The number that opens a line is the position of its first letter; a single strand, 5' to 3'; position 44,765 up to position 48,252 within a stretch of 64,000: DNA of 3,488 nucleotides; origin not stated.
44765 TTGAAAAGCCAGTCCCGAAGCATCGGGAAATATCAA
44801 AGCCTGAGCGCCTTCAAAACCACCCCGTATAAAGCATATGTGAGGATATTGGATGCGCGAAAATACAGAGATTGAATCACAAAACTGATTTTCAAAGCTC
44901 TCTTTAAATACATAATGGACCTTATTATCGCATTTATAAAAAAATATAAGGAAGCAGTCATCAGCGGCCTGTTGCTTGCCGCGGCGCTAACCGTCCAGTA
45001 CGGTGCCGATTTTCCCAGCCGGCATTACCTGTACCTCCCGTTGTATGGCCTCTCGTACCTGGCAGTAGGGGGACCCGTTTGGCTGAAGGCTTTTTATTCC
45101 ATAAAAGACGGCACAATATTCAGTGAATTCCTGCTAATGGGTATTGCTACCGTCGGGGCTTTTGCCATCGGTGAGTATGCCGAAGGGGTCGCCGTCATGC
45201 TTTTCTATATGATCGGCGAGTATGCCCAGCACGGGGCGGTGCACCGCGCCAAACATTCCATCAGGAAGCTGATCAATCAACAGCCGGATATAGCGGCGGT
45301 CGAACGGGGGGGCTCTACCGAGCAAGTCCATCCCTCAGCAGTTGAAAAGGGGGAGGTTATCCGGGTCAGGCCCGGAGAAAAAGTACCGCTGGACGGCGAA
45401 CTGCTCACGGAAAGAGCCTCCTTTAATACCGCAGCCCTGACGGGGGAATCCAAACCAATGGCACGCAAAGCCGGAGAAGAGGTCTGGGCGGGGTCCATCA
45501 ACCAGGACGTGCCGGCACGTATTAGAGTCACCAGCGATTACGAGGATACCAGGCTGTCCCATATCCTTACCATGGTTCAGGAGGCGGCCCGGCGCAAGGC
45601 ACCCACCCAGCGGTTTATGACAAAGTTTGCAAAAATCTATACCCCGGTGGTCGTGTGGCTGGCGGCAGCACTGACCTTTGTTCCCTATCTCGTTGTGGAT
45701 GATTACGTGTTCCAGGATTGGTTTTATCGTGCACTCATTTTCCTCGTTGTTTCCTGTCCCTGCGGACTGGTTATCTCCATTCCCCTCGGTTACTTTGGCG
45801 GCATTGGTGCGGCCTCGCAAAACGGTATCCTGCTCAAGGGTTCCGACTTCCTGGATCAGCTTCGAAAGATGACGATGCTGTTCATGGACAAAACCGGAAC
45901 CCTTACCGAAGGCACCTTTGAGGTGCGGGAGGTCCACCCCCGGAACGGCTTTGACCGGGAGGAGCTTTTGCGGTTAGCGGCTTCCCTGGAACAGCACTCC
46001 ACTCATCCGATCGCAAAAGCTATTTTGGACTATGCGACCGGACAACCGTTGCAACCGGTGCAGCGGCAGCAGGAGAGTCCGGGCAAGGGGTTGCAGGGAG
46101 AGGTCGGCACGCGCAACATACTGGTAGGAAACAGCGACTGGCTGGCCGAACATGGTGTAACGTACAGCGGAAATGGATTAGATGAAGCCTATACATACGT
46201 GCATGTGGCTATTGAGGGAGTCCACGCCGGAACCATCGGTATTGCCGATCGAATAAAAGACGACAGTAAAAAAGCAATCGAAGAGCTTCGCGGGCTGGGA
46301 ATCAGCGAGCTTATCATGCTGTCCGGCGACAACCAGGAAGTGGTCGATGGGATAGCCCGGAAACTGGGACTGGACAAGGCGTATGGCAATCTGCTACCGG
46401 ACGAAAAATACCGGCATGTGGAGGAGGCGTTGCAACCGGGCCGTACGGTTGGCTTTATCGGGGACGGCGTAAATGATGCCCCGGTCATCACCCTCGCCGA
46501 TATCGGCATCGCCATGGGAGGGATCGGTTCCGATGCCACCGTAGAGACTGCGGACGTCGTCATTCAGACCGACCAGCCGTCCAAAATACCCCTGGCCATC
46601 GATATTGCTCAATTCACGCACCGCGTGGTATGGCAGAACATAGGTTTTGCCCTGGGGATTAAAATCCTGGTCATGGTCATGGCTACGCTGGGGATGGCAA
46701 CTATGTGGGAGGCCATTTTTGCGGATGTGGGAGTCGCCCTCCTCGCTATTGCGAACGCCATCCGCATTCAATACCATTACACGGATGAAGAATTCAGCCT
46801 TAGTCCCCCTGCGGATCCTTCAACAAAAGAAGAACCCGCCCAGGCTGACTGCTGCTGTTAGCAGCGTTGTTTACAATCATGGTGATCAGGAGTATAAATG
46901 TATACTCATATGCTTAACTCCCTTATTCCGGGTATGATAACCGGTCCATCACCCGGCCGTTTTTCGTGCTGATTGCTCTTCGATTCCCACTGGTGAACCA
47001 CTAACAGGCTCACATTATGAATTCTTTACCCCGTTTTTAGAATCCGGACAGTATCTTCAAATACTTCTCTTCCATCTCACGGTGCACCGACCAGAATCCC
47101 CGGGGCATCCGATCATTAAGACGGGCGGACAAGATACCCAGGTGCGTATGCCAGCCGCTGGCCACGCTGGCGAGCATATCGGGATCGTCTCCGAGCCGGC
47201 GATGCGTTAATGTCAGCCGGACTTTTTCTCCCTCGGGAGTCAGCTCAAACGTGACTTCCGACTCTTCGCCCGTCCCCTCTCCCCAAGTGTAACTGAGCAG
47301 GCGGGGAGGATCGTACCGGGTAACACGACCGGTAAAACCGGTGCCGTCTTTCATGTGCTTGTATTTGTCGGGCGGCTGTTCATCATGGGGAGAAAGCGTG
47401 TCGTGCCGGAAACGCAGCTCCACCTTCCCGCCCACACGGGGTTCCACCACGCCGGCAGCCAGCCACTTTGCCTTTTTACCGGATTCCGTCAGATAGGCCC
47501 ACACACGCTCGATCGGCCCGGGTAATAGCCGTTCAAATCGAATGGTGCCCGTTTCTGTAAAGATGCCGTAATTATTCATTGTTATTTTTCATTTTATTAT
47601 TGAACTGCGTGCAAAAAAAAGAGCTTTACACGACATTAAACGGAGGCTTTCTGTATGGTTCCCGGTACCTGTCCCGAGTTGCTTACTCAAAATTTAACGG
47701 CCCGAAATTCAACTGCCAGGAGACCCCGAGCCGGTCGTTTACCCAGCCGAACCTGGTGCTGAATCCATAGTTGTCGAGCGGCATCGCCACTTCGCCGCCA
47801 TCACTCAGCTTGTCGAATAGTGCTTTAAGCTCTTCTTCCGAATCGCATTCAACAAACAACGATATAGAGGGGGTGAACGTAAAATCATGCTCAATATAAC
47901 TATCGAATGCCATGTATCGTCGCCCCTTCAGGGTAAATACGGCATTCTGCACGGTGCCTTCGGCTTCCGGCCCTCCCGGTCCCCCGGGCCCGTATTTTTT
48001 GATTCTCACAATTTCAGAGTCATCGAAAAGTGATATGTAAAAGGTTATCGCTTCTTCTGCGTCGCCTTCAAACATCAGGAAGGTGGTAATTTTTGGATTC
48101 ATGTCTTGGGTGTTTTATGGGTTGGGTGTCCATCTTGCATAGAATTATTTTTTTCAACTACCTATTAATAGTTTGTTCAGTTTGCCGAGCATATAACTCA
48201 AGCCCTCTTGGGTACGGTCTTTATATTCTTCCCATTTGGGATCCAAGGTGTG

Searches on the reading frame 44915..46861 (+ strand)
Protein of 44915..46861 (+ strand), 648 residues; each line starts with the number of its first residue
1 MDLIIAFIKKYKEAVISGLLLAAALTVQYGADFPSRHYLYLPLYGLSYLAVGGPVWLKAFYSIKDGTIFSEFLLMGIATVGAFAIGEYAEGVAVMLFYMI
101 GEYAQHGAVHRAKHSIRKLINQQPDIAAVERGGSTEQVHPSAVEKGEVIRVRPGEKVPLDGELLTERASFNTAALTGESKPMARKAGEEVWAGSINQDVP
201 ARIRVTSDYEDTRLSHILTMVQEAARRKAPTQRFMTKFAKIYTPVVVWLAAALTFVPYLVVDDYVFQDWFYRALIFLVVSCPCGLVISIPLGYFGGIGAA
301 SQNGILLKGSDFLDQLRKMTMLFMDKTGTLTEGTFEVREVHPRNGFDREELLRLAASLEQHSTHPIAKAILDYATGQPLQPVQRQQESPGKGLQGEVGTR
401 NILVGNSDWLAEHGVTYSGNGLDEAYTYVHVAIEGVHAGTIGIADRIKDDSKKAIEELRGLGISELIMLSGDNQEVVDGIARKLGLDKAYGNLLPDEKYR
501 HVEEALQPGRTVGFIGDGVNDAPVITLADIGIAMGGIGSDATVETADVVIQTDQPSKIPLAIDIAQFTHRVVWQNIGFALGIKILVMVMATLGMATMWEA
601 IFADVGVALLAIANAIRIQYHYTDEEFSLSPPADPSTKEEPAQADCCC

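Call 12: search_protein_families(library=pfam, proteins=[window:44915-46861:+])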
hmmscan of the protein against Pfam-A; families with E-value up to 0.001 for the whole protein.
window:44915-46861:+ (648 aa): 2 families
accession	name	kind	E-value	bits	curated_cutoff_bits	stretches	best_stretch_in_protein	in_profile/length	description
PF00122.25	E1-E2_ATPase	-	1.3e-46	158.8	28.1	1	122-302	2-180/181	E1-E2 ATPase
PF00702.32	Hydrolase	-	4.2e-27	96.2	26.4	1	322-525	4-187/191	haloacid dehalogenase-like hydrolase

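Call 14: search_protein_families(library=ncbifam, proteins=[window:44915-46861:+], max_evalue=0.01)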
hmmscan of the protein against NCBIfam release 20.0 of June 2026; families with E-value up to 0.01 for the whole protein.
window:44915-46861:+ (648 aa): 21 families
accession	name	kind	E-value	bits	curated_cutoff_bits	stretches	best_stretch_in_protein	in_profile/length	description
TIGR01525.1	ATPase-IB_hvy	subfamily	1.5e-163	545.7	346.25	1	73-617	3-559/560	heavy metal translocating P-type ATPase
TIGR01512.1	ATPase-IB2_Cd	subfamily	2.2e-148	495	313.5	1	73-618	3-492/494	cadmium family heavy metal-translocating P-type ATPase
NF008262.1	PRK11033.1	equivalog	1.2e-138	463.7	1005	1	48-618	155-727/731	zinc/cadmium/mercury/lead-transporting ATPase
NF033775.1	P_type_ZntA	exception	1.8e-129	433.2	1240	1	54-618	166-728/732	Zn(II)/Cd(II)/Pb(II) translocating P-type ATPase ZntA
TIGR01511.1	ATPase-IB1_Cu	subfamily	4.4e-107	359.2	397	1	88-598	42-515/542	copper-translocating P-type ATPase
NF007952.0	PRK10671.1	equivalog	4.5e-85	286.4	1316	1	99-612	301-822/838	copper-exporting P-type ATPase CopA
TIGR01494.1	ATPase_P-type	subfamily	2.8e-68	230.5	62.3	1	94-595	5-465/478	HAD-IC family P-type ATPase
TIGR01647.1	ATPase-IIIA_H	equivalog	1.8e-44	152.1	615.5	2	74-374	41-343/755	plasma-membrane proton-efflux P-type ATPase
NF010609.0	PRK14010.1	equivalog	3.2e-36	124.8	1323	2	96-377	74-356/673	K(+)-transporting ATPase subunit B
TIGR01497.1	kdpB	equivalog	3.8e-36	124.4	527.9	2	100-375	79-355/675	potassium-transporting ATPase subunit KdpB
TIGR01522.1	ATPase-IIA2_Ca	equivalog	5.8e-30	103.8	798.3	3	495-587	573-665/854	calcium-transporting P-type ATPase, PMR1-type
TIGR01517.1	ATPase-IIB_Ca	equivalog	1.1e-24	86.7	507.05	2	88-352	118-393/882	calcium-translocating P-type ATPase, PMCA-type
TIGR01116.1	ATPase-IIA1_Ca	equivalog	8.8e-22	77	703.4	2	435-565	455-598/799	calcium-translocating P-type ATPase, SERCA-type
TIGR01524.1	ATPase-IIIB_Mg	equivalog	2e-20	72.3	610.75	2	490-550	583-642/867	magnesium-translocating P-type ATPase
TIGR01523.1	ATPase-IID_K-Na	equivalog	4.1e-20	71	645.05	2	495-563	677-745/997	potassium/sodium efflux P-type ATPase, fungal-type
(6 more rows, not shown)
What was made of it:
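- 44915..46861 (+): Heavy-metal P1B ATPase gene (Zn/Cd type) downstream of copy A. Pfam and NCBIfam matches (calls 12, 14).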

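Call 19: find_encoding_contigs(protein=window:44915-46861:+, flank=3000, max_places=6)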
Protein window:44915-46861:+ (648 aa): 1 contig read that carries it; 1 place shown.
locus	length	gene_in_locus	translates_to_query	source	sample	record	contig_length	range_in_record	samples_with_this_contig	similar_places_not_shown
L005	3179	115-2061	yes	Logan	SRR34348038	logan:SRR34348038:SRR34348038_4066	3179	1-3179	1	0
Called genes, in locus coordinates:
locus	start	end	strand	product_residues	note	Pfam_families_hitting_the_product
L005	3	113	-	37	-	?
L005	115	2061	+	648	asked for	PF00122:E1-E2_ATPase, PF00702:Hydrolase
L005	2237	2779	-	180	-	PF10604:Polyketide_cyc2 (weak), PF08327:AHSA1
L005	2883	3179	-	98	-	?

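Call 78: find_homologous_proteins(query=window:44915-46861:+, max_evalue=1e-100)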
Query window:44915-46861:+ (648 aa): 7987 proteins with E <= 1e-100 among 8000 candidates; the best 120 are listed.
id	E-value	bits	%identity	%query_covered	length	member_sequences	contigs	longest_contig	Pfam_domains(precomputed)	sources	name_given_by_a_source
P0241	0.0e+0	1457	100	100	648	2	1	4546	PF00702.33,PF00122.26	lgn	-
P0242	0.0e+0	1275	86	100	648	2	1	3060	PF00702.33,PF00122.26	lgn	-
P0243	0.0e+0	1181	90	89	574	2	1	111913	PF00702.33,PF00122.26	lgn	-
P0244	0.0e+0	1125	77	99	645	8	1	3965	PF00702.33,PF00122.26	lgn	-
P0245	0.0e+0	1123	77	99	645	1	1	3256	PF00702.33,PF00122.26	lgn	-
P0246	0.0e+0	1117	76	99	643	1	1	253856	PF00702.33,PF00122.26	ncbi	-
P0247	0.0e+0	1103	75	100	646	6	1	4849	PF00702.33,PF00122.26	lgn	-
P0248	0.0e+0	1103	75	99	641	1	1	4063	PF00702.33,PF00122.26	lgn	-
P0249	0.0e+0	1102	75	99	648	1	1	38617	PF00702.33,PF00122.26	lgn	-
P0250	0.0e+0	1100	75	99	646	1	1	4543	PF00702.33,PF00122.26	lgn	-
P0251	0.0e+0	1100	75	99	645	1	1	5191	PF00702.33,PF00122.26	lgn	-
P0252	0.0e+0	1097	75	100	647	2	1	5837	PF00702.33,PF00122.26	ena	-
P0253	0.0e+0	1089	75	99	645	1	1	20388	PF00702.33,PF00122.26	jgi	-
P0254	0.0e+0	1088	77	96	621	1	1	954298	PF00702.33,PF00122.26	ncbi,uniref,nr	ncbi:Cd2+/Zn2+-exporting ATPase [Fodinibius salinus]|uniref:P-type Zn(2+) transporter n=1 Tax=Fodini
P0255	0.0e+0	1084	73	99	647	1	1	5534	PF00702.33,PF00122.26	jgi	jgi:Cd2+/Zn2+-exporting ATPase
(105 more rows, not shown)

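Call 79: find_encoding_contigs(protein=P0243, flank=6000, max_places=2)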
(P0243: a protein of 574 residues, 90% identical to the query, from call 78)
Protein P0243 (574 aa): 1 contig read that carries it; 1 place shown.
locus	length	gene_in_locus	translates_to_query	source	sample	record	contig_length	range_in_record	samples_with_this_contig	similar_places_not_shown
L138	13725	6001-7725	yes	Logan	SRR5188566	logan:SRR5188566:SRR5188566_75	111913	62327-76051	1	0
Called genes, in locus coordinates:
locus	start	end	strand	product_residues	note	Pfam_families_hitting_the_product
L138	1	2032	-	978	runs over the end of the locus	PF13620:CarboxypepD_reg, PF13715:CarbopepD_reg_2, PF07715:Plug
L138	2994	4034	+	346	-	PF13279:4HBT_2 (faint), PF03061:4HBT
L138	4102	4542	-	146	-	-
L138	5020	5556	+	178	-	PF12833:HTH_18, PF00165:HTH_AraC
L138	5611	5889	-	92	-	-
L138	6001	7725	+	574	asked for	PF00122:E1-E2_ATPase, PF00702:Hydrolase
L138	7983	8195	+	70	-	-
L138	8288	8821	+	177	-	PF00440:TetR_N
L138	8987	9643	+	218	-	PF13505:OMP_b-brl, PF13568:OMP_b-brl_2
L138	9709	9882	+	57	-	-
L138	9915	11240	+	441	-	PF25917:BSH_RND, PF25973:BSH_CzcB (weak), PF25878:HH_AAEA_pHBA, PF25876:HH_MFP_RND, PF25944:Beta-barrel_RND, PF25954:Beta-barrel_RND_2, PF25967:RND-MFP_C, PF25989:YknX_C, +1 more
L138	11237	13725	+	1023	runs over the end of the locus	PF00873:ACR_tran, PF03176:MMPL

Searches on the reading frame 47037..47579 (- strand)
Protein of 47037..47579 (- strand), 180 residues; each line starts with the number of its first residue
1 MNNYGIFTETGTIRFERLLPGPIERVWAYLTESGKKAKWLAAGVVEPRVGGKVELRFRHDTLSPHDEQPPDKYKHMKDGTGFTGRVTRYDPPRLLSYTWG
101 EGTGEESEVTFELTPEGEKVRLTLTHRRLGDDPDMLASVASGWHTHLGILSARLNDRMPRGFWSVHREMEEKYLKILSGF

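Call 12: search_protein_families(library=pfam, proteins=[window:47037-47579:-])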
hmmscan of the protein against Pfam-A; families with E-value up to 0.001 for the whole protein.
window:47037-47579:- (180 aa): 2 families
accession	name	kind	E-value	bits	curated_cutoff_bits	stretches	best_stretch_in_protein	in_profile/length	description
PF08327.17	AHSA1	-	9.3e-19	68.3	22.1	1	22-154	3-124/125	Activator of Hsp90 ATPase homolog 1-like protein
PF10604.15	Polyketide_cyc2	-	3.5e-06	27.8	27.4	1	16-125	7-105/142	Polyketide cyclase / dehydrase and lipid transport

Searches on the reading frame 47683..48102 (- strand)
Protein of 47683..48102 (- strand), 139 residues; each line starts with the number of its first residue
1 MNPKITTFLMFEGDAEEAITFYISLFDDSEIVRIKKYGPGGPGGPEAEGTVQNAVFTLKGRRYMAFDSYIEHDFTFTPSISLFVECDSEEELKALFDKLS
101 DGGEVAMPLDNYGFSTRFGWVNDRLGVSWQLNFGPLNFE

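Call 12: search_protein_families(library=pfam, proteins=[window:47683-48102:-])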
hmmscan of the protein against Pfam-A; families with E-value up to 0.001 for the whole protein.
window:47683-48102:- (139 aa): 2 families
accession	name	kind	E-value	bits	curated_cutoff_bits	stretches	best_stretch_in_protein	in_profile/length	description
PF06983.19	3-dmu-9_3-mt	-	1.9e-34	119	24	1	4-131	2-115/116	3-demethylubiquinone-9 3-methyltransferase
PF00903.31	Glyoxalase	-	1.1e-06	29.5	20.6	1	5-131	2-121/121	Glyoxalase/Bleomycin resistance protein/Dioxygenase superfamily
